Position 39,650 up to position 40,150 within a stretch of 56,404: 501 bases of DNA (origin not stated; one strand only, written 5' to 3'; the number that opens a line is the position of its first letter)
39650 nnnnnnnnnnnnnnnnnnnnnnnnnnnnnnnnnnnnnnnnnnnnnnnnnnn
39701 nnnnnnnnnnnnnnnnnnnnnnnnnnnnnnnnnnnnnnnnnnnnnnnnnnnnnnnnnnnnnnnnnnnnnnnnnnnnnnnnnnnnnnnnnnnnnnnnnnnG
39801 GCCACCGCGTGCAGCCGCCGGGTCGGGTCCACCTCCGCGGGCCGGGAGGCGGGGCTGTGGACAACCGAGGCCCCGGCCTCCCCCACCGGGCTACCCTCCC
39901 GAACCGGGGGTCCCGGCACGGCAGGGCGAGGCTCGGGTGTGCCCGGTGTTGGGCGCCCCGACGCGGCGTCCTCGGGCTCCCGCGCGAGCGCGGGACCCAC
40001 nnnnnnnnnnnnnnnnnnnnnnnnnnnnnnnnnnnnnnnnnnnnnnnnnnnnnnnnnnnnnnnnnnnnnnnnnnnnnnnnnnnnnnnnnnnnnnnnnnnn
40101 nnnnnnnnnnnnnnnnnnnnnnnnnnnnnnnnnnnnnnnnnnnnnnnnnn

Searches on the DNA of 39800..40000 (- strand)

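Call 26: search_rna_families(source=window, start=39800, end=40000, threshold=evalue, max_evalue=10)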
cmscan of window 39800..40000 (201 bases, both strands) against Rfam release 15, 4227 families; matches with E-value up to 10: 5.
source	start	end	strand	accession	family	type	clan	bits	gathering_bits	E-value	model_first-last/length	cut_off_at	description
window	39842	39889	-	RF03383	mir-1976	Gene; miRNA;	-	15.5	71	1.3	1-52/52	no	mir-1976 microRNA precursor family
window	39843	39884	-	RF03841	mir-8941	Gene; miRNA;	-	14.3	80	9.3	1-84/84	no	mir-8941 microRNA precursor family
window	39844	39883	+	RF03196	mir-6790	Gene; miRNA;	-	13.6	78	4.9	1-63/63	no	mir-6790 microRNA precursor family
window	39844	39883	-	RF02654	MicL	Gene; sRNA;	-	12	56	0.21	44-83/308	no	MicL sRNA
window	39824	39881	+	RF02231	sX12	Gene; sRNA;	-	11.8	106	9.1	1-78/78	no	Xanthomonas sRNA sX12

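Call 39: search_dna_similar(query=window:39845-39960:-, collection=plasmids, mode=distant, max_evalue=0.01, max_rows=15)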
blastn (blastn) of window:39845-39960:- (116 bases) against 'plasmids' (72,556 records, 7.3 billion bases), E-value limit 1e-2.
Records with a match: 1; places in all: 1; records where one place covers at least 80% of the query: 0.
Best place of each record, by identity: 80-90% 1.
By first word of the organism name: Streptomyces 1.
By predicted mobility (MOB-suite, as given by PLSDB): non-mobilizable 1.
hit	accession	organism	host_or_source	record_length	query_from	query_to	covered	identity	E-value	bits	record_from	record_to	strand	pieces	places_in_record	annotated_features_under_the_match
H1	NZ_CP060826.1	Streptomyces genisteinicus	whole organism,leaf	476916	54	94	35%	85.4%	2e-3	48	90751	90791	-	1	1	DUF5937 family protein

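Call 40: search_dna_similar(query=window:39845-39960:-, collection=phages, mode=distant, max_evalue=0.01, max_rows=15)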
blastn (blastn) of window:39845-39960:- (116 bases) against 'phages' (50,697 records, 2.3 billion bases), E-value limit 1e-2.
No match.
